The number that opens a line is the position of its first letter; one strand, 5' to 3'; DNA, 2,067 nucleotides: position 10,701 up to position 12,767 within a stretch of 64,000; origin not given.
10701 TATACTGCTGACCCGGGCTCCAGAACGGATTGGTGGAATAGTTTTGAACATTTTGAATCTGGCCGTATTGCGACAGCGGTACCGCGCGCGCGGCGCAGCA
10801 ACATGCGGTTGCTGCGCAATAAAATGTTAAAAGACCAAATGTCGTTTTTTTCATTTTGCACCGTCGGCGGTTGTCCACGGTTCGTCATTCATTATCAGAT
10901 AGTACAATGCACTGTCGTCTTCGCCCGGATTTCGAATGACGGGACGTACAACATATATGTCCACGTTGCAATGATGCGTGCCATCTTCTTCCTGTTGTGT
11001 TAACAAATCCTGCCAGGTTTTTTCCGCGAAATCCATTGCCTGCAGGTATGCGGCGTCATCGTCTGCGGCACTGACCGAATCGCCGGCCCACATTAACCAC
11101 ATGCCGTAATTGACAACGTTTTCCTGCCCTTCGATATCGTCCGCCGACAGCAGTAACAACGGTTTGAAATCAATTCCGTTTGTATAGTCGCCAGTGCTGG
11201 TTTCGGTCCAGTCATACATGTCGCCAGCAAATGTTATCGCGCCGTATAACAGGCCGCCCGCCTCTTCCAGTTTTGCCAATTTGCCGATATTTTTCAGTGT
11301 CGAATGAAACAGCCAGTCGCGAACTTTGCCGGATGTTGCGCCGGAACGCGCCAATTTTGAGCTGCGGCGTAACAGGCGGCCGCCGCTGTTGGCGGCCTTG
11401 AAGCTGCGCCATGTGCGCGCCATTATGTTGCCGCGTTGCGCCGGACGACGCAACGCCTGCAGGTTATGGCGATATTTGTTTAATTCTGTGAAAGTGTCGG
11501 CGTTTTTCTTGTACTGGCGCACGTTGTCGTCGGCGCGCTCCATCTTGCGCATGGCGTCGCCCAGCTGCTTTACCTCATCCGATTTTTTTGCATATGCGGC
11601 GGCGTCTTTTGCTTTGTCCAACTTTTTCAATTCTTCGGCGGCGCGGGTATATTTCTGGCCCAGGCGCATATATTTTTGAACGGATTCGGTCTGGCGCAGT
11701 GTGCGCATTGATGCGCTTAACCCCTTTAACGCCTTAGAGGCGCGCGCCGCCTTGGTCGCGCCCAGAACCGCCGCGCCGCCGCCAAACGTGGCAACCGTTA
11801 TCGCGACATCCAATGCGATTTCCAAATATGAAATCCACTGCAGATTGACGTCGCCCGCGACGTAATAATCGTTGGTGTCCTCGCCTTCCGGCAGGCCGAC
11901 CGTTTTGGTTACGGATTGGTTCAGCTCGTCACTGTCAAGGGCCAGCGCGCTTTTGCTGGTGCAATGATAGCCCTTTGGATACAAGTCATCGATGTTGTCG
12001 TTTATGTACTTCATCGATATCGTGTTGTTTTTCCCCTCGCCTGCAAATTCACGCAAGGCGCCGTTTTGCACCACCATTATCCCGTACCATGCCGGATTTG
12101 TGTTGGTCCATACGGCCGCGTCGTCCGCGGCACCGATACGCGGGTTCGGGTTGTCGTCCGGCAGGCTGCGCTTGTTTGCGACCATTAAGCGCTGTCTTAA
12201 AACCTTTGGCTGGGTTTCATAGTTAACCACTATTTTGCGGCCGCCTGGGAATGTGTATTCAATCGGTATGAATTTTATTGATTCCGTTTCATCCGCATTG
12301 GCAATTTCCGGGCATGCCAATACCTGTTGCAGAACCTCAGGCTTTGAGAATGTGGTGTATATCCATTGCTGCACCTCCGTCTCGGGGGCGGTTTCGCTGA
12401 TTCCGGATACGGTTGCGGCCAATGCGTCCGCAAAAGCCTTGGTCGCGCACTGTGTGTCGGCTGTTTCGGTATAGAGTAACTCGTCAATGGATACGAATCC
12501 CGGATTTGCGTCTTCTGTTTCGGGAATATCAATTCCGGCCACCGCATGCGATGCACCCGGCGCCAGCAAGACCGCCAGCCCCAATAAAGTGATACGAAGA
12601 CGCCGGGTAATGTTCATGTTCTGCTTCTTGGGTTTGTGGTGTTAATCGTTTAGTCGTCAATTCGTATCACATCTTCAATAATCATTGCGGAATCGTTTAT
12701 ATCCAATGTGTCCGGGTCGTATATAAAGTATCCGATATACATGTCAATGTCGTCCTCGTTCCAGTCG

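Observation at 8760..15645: Accessory operon directly downstream of the four-tRNA cluster: prepilin peptidase plus four Sec-signal proteins, one ending in a GH108 lysozyme and PG-binding module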

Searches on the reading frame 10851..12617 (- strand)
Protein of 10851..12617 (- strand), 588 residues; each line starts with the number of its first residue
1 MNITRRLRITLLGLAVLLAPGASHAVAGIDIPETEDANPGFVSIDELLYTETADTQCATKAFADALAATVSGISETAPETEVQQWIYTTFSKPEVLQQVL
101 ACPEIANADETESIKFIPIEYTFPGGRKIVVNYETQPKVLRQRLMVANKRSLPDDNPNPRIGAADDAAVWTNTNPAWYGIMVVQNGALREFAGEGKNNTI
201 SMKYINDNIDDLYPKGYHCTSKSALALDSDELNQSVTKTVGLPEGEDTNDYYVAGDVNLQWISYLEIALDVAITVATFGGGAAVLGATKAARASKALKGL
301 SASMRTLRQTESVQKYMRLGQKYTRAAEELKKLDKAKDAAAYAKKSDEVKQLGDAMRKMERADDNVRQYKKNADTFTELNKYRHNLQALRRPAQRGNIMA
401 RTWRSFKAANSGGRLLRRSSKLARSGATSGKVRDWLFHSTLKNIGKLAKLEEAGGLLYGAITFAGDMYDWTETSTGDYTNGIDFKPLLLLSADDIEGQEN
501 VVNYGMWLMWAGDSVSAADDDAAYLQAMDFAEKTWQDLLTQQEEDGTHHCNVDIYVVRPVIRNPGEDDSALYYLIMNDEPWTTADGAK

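Call 4: search_protein_families(library=pfam, proteins=[window:10851-12617:-], max_evalue=0.1)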
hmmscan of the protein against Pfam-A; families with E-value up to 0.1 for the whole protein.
window:10851-12617:- (588 aa): 1 family
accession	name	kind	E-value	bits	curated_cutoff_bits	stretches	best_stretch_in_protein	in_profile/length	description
PF15157.13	IQCJ-SCHIP1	-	0.088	13.5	28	0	347-408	1-59/99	Fusion protein IQCJ-SCHIP1 with IQ-like motif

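Call 7: search_protein_families(library=ncbifam, proteins=[window:10851-12617:-], max_evalue=0.1)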
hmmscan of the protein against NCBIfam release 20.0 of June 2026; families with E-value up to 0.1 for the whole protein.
window:10851-12617:- (588 aa): 0 families

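Call 8: find_encoding_contigs(protein=window:10851-12617:-, flank=10000, max_places=10)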
Protein window:10851-12617:- (588 aa): 6 contigs read that carry it; 6 places shown.
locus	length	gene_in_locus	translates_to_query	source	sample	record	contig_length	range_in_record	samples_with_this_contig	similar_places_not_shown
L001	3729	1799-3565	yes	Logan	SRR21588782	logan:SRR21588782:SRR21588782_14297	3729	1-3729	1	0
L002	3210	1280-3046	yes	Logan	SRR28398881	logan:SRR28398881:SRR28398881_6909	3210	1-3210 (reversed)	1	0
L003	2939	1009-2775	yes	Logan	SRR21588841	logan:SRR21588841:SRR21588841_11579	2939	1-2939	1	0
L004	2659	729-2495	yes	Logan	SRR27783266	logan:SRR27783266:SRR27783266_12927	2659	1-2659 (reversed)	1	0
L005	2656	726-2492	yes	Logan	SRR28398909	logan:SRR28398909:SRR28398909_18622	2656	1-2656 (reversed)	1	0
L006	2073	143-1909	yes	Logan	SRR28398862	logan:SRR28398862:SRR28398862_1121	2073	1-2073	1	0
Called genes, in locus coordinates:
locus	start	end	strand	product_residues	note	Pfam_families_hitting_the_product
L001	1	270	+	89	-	?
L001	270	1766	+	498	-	-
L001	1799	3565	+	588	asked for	-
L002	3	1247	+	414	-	?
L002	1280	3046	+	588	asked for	-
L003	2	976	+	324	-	?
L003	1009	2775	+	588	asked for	-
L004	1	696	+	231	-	?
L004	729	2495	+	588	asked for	-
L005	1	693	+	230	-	?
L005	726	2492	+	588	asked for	-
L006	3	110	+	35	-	?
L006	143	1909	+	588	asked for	-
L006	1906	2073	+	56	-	?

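Call 9: find_homologous_proteins(query=window:10851-12617:-)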
Query window:10851-12617:- (588 aa): 798 proteins with E <= 0.001 among 8000 candidates; the best 120 are listed.
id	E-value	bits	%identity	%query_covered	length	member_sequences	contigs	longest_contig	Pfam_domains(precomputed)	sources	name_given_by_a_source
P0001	0.0e+0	1318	99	100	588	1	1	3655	-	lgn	-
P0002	0.0e+0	1318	99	100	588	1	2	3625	-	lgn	-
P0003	0.0e+0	1317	99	100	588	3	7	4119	-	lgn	-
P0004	0.0e+0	1316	99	100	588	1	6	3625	-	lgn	-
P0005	0.0e+0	1315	99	100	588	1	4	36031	-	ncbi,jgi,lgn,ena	-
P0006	0.0e+0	1314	99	100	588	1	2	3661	-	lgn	-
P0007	0.0e+0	1310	99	100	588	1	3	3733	-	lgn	-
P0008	0.0e+0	1309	98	100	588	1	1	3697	-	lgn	-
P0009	0.0e+0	1306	98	100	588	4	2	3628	-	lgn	-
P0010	0.0e+0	1305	98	100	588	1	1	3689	-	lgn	-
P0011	0.0e+0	1291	97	100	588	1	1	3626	-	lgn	-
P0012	0.0e+0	1280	96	100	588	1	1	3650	-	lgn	-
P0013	0.0e+0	1265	95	99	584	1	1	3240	-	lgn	-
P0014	0.0e+0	1263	95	99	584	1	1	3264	-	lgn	-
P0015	0.0e+0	1225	93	98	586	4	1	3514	-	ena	-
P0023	2.7e-296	1002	73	99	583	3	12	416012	-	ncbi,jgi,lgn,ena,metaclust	metaclust:\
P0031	3.4e-256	869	66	98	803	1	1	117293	PF05838.18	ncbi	-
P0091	2.0e-230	784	63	93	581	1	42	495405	-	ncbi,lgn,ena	-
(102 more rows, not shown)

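Call 10: find_encoding_contigs(protein=P0091, flank=10000, max_places=2)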
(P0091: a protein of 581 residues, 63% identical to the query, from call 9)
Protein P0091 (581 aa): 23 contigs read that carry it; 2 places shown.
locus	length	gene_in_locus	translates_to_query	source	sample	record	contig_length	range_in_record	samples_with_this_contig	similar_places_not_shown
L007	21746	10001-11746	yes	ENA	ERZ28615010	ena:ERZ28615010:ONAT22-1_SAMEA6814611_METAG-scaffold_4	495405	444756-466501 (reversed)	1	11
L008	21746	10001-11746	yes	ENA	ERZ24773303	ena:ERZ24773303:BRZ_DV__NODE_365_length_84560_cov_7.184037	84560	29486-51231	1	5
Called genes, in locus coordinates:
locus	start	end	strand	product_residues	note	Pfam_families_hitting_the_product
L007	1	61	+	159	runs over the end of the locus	-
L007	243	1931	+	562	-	PF00575:S1 (weak), PF00575:S1, PF23459:S1_RRP5 (weak), PF00575:S1, PF23459:S1_RRP5 (weak), PF00575:S1, PF21710:Spt6_S1, PF23459:S1_RRP5, +2 more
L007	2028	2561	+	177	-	PF00406:ADK, PF13207:AAA_17, PF13238:AAA_18, PF13671:AAA_33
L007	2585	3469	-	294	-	PF01544:CorA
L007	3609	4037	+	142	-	-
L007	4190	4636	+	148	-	PF01648:ACPS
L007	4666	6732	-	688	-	-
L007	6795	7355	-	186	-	PF07750:GcrA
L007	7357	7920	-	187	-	-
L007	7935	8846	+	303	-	-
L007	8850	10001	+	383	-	-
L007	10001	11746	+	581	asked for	-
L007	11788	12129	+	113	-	-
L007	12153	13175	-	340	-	PF13091:PLDc_2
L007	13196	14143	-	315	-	PF00145:DNA_methylase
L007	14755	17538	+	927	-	-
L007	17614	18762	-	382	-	PF02684:LpxB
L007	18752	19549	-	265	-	PF25087:GMPPB_C, PF00132:Hexapep, PF25084:LbH_EIF2B (weak), PF00132:Hexapep (weak), PF13720:Acetyltransf_11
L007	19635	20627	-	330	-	-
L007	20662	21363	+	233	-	PF10294:Methyltransf_16 (weak), PF05175:MTS, PF07669:Eco57I (weak), PF13847:Methyltransf_31, PF08241:Methyltransf_11 (weak), PF08242:Methyltransf_12 (weak), PF13649:Methyltransf_25, PF01170:UPF0020 (weak)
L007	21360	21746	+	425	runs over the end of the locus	PF01551:Peptidase_M23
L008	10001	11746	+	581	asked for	-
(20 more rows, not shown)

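Call 11: find_encoding_contigs(protein=P0031, flank=10000, max_places=2)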
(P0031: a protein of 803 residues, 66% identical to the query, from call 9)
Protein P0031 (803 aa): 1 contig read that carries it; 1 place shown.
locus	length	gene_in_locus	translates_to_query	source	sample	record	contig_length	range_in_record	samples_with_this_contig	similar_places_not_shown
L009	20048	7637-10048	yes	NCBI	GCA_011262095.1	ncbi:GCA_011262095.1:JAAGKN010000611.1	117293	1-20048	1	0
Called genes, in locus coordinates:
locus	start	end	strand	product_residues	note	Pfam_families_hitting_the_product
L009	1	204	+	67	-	?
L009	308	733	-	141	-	-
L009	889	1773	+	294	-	PF01544:CorA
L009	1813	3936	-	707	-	-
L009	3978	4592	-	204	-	PF07750:GcrA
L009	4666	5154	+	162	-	PF01478:Peptidase_A24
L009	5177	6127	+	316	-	-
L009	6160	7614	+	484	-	-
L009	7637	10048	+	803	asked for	PF05838:Glyco_hydro_108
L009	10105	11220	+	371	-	PF05838:Glyco_hydro_108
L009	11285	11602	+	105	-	-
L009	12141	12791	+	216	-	-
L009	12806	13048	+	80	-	-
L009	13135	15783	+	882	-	-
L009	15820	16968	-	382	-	PF02684:LpxB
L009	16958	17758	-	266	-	PF00132:Hexapep (weak), PF25084:LbH_EIF2B (faint), PF25087:GMPPB_C, PF00132:Hexapep (weak), PF13720:Acetyltransf_11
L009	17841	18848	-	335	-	-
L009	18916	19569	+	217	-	PF01170:UPF0020 (weak), PF05175:MTS, PF06325:PrmA (weak), PF13847:Methyltransf_31, PF13649:Methyltransf_25, PF08241:Methyltransf_11, PF08242:Methyltransf_12 (weak)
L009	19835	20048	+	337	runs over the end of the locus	PF01551:Peptidase_M23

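Call 12: find_encoding_contigs(protein=P0023, flank=10000, max_places=2)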
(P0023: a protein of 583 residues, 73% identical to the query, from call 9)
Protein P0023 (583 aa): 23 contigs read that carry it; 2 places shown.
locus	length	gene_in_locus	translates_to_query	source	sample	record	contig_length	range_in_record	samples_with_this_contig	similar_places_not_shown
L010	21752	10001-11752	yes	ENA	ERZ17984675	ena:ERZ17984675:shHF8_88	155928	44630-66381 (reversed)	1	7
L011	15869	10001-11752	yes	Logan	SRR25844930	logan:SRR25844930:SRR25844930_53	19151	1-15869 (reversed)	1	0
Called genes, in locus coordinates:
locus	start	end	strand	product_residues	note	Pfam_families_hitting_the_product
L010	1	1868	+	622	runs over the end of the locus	PF00575:S1, PF00575:S1, PF23459:S1_RRP5 (weak), PF00575:S1, PF23459:S1_RRP5 (weak), PF21710:Spt6_S1 (weak), PF00575:S1, PF23459:S1_RRP5, +2 more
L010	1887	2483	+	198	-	PF00406:ADK, PF13207:AAA_17, PF13238:AAA_18 (weak), PF13671:AAA_33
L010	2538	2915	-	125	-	PF01648:ACPS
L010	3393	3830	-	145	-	-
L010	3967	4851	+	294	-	PF01544:CorA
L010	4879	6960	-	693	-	-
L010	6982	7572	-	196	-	PF07750:GcrA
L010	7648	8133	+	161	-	PF01478:Peptidase_A24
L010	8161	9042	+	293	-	-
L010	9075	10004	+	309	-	-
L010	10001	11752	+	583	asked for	-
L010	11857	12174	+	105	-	-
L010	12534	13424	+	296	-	PF00483:NTP_transferase, PF12804:NTP_transf_3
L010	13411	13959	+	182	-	PF00908:dTDP_sugar_isom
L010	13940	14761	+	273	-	PF01370:Epimerase, PF04321:RmlD_sub_bind, PF02719:Polysacc_synt_2 (weak), PF16363:GDP_Man_Dehyd, PF07993:NAD_binding_4 (weak)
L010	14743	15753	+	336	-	PF01073:3Beta_HSD, PF01370:Epimerase, PF02719:Polysacc_synt_2, PF04321:RmlD_sub_bind, PF07993:NAD_binding_4 (weak), PF16363:GDP_Man_Dehyd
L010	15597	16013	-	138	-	-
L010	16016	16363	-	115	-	-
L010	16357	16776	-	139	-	-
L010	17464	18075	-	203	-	PF06736:TMEM175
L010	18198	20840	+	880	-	-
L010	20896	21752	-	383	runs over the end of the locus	PF02684:LpxB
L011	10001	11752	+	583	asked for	-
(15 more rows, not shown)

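Call 17: search_solved_structures(query=window:10851-12617:-, max_evalue=10)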
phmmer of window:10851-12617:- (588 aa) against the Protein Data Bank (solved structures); distinct sequences matched with E-value up to 10: 8.
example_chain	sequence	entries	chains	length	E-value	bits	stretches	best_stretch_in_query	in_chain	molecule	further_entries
6u54_B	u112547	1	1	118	0.69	11.4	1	542-586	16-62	Nucleoprotein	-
6fxs_A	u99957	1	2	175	0.78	11.2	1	210-285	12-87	Ribose 5-phosphate isomerase, putative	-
2f95_B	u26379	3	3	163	1.3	10.5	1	267-349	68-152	Sensory rhodopsin II transducer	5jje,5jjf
4qaz_A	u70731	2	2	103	1.6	10.2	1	557-586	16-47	Nucleoprotein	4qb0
6emw_C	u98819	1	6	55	2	9.9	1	327-374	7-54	Class III stress response-related ATPase, AAA+ superfamily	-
1wpa_A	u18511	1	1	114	4.2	8.8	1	308-360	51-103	Occludin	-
9ip0_A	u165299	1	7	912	4.8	8.6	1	314-401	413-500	Chaperone protein ClpB1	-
1xaw_A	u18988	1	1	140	5.6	8.4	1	308-360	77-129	Occludin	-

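Call 30: find_related_loci(query=A4, collection=genome_contigs, flank=8000)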
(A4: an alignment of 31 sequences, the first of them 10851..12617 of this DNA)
Query A4 (588 aa) in genome_contigs; peptide patterns used: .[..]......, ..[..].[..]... (x = any residue, [..] = any of these).
269 stretches matched a pattern; 247 encode a relative of the query (tblastn E <= 1e-3); the best 80 are kept; 80 distinct loci.
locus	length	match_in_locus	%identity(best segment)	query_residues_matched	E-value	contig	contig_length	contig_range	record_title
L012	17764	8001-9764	96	1-588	0e+0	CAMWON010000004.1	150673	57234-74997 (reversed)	MAG TPA_asm: uncultured Alphaproteobacteria bacterium isolate SRR14411251_bin.18_metawrap_v1.3_MAG genome assembly, cont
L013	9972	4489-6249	88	1-588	0e+0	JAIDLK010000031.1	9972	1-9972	MAG: Alphaproteobacteria bacterium isolate SC0338_S5_7 SC0338_S5_7_contig_31, whole genome shotgun sequence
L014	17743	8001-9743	73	6-588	0e+0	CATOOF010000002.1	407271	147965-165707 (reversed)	MAG TPA_asm: uncultured Alphaproteobacteria bacterium isolate MGG27543_1680015500 genome assembly, contig: SRR6440127_6,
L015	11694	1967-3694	76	6-583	0e+0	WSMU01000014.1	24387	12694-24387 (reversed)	MAG: Alphaproteobacteria bacterium isolate RACS_032 NODE_589_length_24387_cov_16.896750, whole genome shotgun sequence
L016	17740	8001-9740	74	2-584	0e+0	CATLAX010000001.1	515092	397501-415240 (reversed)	MAG TPA_asm: uncultured Alphaproteobacteria bacterium isolate MGG05853_1680015463 genome assembly, contig: ERR3199562_4,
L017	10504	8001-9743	67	10-585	0e+0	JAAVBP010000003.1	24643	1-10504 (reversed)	MAG: bacterium isolate Mgla_MAG_35-bin_11 c_000000034423, whole genome shotgun sequence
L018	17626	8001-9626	66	41-585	0e+0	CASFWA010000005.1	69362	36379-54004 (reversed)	uncultured proteobacterium isolate A86_L4_360360_idba_bin.28 genome assembly, contig: A86_L4_360360_idba_bin.28.fa_scaff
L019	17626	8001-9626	67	41-585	0e+0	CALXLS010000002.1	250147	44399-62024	MAG: uncultured Alphaproteobacteria bacterium isolate BRZ_DL__bin85 genome assembly, contig: BRZ_DL__NODE_35_length_2501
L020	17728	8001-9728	63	2-583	0e+0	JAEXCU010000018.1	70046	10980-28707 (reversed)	MAG: Proteobacteria bacterium isolate OH_HBB_125 k127_564881, whole genome shotgun sequence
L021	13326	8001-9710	63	8-583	0e+0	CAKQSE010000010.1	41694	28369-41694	MAG: uncultured Alphaproteobacteria bacterium isolate REFINED_METABAT215_TOP10_CONTIGS_1500_ASSEMBLY_K77_MERGED__Hadza_M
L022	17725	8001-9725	60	9-585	0e+0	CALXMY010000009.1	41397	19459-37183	MAG: uncultured Alphaproteobacteria bacterium isolate BRZ_RP__bin67 genome assembly, contig: BRZ_RP__NODE_1237_length_41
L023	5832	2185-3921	60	7-586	0e+0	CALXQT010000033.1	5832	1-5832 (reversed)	MAG: uncultured Alphaproteobacteria bacterium isolate E20__bin73 genome assembly, contig: E20__k127_8844685, whole genom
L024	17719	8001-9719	61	8-583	0e+0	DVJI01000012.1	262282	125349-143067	MAG TPA_asm: Candidatus Enterousia intestinigallinarum isolate ChiGjej3B3-5194 ChiGjej3B3M5__C728095_L262282_SRR6323341,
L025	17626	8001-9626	64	40-583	0e+0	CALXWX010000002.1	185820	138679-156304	MAG: uncultured Alphaproteobacteria bacterium isolate BRZ_EC__bin9 genome assembly, contig: BRZ_EC__NODE_90_length_18582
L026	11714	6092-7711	62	45-585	0e+0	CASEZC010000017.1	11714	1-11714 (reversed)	uncultured proteobacterium isolate Batch6_idba_bin.201 genome assembly, contig: Batch6_idba_bin.201.fa_k87_8579874, whol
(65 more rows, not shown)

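Call 33: search_protein_representatives(protein=window:10851-12617:-)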
Query: 588 residues. Proteins with E-value up to 0.001 (for the whole library): 127; up to 1e-10: 115; up to 1e-30: 85. The best 127 are listed.
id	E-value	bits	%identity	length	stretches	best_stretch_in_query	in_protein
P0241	1.2e-213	727.0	54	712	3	6-359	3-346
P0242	9.4e-205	697.6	59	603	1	12-583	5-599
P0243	1.9e-204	696.6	54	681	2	15-363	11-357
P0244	3.5e-203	692.5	54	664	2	10-369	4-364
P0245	5.8e-203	691.7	52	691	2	21-370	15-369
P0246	2.0e-199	680.1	56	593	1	12-585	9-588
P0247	8.5e-192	654.9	54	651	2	40-370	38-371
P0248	6.5e-186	635.4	50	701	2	38-402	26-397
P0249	5.3e-172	589.5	50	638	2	51-378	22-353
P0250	1.1e-167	575.3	61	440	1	145-584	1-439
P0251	4.0e-167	573.4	49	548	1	47-583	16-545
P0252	8.4e-167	572.4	50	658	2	53-395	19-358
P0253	2.5e-166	570.8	50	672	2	53-387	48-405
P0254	1.0e-163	562.1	51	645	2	52-357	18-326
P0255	4.4e-161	553.5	53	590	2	50-343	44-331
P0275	8.9e-133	460.0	42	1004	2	45-384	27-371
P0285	1.8e-114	399.6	39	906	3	56-452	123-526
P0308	8.5e-60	219.1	33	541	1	32-578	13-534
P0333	2.3e-23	98.9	31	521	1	176-577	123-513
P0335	3.7e-23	98.2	32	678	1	175-578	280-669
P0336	2.8e-22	95.3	30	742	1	173-582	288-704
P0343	5.7e-17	77.8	29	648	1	133-583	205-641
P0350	5.6e-14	67.9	30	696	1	176-578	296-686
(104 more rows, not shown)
